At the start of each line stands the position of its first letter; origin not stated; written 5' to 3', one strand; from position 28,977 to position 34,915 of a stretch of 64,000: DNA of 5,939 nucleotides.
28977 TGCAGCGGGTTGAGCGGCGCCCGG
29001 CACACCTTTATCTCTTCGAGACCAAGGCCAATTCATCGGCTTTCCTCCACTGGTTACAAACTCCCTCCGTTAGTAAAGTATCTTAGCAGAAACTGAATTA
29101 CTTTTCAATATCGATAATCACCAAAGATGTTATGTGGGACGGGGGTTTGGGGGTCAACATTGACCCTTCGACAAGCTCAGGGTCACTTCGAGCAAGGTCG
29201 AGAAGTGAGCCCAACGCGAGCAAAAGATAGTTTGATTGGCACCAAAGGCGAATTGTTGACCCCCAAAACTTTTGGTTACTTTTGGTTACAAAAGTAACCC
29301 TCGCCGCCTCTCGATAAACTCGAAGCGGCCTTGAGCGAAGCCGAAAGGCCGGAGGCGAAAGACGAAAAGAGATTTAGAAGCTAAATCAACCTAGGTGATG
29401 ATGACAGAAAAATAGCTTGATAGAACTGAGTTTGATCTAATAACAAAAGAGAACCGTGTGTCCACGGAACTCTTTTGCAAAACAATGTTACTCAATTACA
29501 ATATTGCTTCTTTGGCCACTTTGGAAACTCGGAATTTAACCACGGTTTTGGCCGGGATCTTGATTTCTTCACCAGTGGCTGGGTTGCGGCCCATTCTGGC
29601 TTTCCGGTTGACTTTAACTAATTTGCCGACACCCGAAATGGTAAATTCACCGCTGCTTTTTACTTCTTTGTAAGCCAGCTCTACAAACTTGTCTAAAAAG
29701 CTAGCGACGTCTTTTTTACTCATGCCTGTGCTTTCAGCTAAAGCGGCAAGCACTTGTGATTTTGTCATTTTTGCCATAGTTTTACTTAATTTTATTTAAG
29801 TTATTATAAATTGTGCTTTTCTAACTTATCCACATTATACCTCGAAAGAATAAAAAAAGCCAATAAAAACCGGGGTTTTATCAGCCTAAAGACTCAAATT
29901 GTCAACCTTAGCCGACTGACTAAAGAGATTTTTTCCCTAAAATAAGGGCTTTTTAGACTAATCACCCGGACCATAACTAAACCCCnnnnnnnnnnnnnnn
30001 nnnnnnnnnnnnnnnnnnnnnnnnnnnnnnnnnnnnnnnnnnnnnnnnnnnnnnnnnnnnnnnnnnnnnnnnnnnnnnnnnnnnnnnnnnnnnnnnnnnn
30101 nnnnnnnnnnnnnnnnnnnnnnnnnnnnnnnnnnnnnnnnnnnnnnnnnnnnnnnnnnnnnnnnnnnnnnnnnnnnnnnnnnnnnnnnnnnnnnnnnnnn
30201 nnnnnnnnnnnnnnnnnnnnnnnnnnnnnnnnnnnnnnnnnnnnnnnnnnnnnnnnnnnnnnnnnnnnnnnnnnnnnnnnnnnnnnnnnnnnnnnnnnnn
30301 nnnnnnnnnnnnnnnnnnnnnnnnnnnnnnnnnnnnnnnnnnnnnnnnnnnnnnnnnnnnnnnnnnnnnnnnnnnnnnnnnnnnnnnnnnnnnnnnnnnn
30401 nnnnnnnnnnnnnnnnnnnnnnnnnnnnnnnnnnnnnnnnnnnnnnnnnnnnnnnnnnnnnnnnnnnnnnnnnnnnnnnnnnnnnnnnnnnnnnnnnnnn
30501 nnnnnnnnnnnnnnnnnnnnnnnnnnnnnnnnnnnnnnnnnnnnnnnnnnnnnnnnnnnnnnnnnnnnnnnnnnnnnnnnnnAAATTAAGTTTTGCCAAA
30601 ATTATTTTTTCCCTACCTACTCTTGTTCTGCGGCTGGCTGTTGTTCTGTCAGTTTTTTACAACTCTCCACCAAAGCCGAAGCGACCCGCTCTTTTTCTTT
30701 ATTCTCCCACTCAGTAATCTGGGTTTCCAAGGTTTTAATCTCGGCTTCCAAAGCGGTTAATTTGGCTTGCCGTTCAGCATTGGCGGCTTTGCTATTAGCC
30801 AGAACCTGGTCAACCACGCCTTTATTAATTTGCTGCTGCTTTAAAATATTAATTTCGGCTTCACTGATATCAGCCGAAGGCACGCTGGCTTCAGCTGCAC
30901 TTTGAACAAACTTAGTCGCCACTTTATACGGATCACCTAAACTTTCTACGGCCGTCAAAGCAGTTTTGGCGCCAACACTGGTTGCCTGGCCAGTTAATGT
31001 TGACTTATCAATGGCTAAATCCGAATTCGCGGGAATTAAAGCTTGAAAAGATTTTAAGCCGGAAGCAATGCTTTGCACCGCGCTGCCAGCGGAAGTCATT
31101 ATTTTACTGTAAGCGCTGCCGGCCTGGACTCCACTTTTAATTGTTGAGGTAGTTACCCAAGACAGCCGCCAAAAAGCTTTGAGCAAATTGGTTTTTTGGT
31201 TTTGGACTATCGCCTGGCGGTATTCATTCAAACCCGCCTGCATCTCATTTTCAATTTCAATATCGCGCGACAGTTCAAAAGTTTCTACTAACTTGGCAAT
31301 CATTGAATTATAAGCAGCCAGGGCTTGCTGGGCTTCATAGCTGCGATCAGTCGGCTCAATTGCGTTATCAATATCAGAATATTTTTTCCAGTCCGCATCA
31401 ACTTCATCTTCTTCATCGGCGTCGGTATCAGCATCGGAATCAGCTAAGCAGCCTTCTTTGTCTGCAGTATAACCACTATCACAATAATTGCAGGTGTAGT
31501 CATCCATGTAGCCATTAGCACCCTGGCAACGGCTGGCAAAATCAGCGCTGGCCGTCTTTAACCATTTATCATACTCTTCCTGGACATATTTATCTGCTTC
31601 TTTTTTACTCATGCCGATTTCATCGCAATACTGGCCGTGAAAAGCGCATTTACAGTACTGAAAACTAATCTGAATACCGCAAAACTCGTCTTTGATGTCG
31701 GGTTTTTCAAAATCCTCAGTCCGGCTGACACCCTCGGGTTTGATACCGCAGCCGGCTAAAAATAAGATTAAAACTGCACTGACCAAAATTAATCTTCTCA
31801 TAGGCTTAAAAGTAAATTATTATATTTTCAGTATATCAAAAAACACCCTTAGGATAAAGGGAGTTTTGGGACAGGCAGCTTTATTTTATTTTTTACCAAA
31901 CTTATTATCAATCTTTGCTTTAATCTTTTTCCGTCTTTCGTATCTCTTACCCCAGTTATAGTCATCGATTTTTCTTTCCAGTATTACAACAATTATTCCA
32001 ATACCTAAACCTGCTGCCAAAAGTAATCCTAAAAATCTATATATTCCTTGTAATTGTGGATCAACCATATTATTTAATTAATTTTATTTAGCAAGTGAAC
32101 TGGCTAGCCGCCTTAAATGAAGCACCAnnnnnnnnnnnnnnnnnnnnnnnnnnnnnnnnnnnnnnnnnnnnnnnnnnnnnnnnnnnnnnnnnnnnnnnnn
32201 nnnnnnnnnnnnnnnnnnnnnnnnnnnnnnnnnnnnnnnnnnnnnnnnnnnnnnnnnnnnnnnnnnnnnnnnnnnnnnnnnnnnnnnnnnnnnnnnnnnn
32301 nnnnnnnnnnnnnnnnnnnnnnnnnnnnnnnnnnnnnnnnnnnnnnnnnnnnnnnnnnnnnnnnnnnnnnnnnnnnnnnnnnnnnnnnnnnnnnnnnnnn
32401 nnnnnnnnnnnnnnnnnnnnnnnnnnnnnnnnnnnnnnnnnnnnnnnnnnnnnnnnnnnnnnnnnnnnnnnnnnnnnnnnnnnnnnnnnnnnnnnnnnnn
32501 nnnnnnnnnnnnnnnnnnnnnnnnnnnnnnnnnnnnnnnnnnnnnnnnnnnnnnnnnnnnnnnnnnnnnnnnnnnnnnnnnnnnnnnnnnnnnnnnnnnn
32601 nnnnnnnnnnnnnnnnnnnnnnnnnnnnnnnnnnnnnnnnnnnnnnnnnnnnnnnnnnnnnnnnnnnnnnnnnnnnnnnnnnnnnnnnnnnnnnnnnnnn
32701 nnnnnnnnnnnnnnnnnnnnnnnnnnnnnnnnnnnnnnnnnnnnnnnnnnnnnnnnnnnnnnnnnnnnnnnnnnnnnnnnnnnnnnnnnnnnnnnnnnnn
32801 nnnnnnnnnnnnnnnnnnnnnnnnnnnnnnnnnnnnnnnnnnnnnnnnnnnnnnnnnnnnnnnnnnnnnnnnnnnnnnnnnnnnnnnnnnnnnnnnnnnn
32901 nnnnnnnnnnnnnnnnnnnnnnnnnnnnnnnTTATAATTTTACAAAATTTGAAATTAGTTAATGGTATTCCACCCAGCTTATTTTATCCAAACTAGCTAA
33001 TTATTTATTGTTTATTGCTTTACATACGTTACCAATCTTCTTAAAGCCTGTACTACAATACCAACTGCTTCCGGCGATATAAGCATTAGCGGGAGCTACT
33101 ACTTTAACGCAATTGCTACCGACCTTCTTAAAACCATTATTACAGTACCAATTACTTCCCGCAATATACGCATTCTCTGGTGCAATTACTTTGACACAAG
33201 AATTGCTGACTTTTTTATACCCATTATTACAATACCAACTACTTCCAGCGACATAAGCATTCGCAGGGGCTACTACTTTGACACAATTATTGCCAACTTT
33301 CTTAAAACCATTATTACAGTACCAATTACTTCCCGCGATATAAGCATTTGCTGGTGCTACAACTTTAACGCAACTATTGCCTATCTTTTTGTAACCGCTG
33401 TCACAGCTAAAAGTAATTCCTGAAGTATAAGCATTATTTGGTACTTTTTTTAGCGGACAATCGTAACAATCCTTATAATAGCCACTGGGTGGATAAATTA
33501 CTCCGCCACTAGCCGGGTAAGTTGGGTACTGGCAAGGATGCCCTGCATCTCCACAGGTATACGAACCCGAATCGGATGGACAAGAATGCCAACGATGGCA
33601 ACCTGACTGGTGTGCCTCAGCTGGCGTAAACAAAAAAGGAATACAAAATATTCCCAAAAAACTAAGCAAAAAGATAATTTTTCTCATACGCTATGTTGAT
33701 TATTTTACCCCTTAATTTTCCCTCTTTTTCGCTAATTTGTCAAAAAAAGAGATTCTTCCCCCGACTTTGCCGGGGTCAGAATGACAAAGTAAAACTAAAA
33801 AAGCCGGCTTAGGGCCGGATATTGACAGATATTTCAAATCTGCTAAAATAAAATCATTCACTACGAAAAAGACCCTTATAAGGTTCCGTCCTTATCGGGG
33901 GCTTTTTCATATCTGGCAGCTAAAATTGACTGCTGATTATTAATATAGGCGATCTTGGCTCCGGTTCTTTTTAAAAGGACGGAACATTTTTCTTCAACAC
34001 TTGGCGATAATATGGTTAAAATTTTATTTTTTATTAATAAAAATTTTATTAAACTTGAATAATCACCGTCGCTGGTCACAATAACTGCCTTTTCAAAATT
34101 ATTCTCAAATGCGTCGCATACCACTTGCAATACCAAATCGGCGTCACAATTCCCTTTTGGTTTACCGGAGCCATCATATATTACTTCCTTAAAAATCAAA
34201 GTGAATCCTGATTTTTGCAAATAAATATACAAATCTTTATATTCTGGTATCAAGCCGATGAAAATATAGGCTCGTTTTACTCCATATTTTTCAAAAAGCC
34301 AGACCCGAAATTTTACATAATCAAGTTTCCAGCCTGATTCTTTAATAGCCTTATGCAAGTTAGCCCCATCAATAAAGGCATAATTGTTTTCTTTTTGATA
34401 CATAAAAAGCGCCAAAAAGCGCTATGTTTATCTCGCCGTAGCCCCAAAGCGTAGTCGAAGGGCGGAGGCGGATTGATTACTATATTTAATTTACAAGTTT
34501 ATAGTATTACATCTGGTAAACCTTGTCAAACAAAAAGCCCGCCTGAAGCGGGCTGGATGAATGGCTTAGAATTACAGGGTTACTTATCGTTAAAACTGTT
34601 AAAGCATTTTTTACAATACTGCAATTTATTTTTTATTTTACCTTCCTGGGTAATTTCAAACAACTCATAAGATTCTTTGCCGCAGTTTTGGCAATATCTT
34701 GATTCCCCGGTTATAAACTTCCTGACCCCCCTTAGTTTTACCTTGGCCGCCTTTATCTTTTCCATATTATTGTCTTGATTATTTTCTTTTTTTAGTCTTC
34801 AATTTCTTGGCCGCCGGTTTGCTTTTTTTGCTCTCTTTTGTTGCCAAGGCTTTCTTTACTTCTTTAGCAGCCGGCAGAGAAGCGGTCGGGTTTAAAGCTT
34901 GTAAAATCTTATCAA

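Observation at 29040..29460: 420-bp structured non-coding region containing a TIR-bounded GC-rich element, and a dispersed family of related GC-rich intergenic repeats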

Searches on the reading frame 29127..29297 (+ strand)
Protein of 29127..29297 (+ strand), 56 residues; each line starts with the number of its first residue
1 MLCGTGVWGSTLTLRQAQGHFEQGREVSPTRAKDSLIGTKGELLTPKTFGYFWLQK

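Call 69: find_homologous_proteins(query=window:29127-29297:+, max_evalue=10)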
Query window:29127-29297:+ (56 aa): 1 proteins with E <= 10 among 1 candidates.
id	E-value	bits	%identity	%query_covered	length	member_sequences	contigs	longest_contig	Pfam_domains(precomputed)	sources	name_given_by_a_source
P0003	2.8e-31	123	100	100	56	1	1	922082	-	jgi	jgi:hypothetical protein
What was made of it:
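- JGI annotates a 56-aa ORF over module A (P0003; call 69). The 56-aa ORF has no homologue other than itself among 5.8 billion proteins (call 69).
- Tried and rejected: The 56-aa ORF over module A. Used as a probe for other copies of the block, it found only itself (call 69).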

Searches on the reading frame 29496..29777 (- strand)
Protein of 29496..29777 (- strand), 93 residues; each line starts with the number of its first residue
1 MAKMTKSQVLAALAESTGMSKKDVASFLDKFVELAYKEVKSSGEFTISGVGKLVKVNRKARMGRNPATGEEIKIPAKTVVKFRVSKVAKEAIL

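Call 15: search_protein_families(library=pfam, proteins=[window:29496-29777:-], max_evalue=0.1)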
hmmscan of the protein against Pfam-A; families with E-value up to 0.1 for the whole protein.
window:29496-29777:- (93 aa): 5 families
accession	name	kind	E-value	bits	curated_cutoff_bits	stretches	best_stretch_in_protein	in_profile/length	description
PF00216.26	Bac_DNA_binding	-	8.2e-27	93.7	22.4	1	4-92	1-89/90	Bacterial DNA-binding protein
PF18175.6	HU-CCDC81_bac_2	-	0.0068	16.7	35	1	12-55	6-49/70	CCDC81-like prokaryotic HU domain 2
PF18289.6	HU-CCDC81_euk_2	-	0.0081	16.6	26.1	1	11-62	8-61/75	CCDC81 eukaryotic HU domain 2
PF00699.25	Urease_beta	-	0.037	14.5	25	1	52-85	39-72/98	Urease beta subunit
PF18291.6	HU-HIG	-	0.081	13.4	26.2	0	5-90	33-116/125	HU domain fused to wHTH, Ig, or Glycine-rich motif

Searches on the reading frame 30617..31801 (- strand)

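Call 15: search_protein_families(library=pfam, proteins=[window:30617-31801:-], max_evalue=0.1)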
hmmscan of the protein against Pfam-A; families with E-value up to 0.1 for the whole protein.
window:30617-31801:- (394 aa): 1 family
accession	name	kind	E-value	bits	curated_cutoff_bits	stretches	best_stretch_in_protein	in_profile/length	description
PF09733.14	VEFS-Box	-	0.0072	16.6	23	1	118-213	28-115/137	VEFS-Box of polycomb protein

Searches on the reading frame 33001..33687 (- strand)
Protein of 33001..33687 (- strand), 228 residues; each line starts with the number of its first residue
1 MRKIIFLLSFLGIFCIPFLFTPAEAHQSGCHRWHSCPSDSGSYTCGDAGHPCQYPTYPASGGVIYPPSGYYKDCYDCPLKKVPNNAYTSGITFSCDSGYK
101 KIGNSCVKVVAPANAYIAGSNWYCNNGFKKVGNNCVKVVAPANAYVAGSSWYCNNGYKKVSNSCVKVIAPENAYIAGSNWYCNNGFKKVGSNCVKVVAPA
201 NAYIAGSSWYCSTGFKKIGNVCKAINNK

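Call 91: search_protein_families(library=pfam, proteins=[window:33001-33687:-], max_evalue=0.01)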
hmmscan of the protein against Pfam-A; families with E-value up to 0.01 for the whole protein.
window:33001-33687:- (228 aa): 1 family
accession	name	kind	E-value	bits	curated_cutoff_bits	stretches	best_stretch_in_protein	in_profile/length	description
PF12946.13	EGF_MSP1_1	-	0.00012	22.4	27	0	164-194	2-37/37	MSP1 EGF domain 1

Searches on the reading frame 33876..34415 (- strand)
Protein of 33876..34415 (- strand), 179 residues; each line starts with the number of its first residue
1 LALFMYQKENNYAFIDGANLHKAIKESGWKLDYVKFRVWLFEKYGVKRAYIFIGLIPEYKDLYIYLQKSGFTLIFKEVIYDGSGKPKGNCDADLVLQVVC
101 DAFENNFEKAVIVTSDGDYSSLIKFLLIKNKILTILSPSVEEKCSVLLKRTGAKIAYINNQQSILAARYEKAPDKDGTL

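Call 40: search_protein_families(library=pfam, proteins=[window:33876-34415:-], max_evalue=0.1)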
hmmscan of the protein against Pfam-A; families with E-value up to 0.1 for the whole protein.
window:33876-34415:- (179 aa): 1 family
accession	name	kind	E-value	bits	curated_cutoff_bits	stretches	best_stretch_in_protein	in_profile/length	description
PF01936.24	NYN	-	3.9e-11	44.1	24.2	1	14-137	5-124/145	NYN domain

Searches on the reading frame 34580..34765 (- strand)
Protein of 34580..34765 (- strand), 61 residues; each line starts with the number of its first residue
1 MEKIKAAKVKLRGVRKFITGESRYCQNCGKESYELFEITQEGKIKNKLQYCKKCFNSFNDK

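Call 40: search_protein_families(library=pfam, proteins=[window:34580-34765:-], max_evalue=0.1)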
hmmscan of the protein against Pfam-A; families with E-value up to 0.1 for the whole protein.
window:34580-34765:- (61 aa): 6 families
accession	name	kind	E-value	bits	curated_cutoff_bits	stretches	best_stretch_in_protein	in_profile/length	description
PF12251.13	SNAPC3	-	0.0019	18.4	23.8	1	21-59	144-182/199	snRNA-activating protein complex (SNAPc), subunit 3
PF21326.4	KDM6_GATAL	-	0.0071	16.7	27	1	21-54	8-40/59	KDM6, GATA-like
PF01599.25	Ribosomal_S27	-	0.018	15.4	22.3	0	33-54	2-23/44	Ribosomal protein S27a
PF24734.1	DUF7685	-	0.019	15.3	27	1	25-57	2-34/43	Domain of unknown function (DUF7685)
PF01363.27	FYVE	-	0.028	15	27.8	1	24-59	34-66/67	FYVE zinc finger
PF23477.1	zf_Tbcl_2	-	0.063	13.4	27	0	50-57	28-35/37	Probable treble clef zinc finger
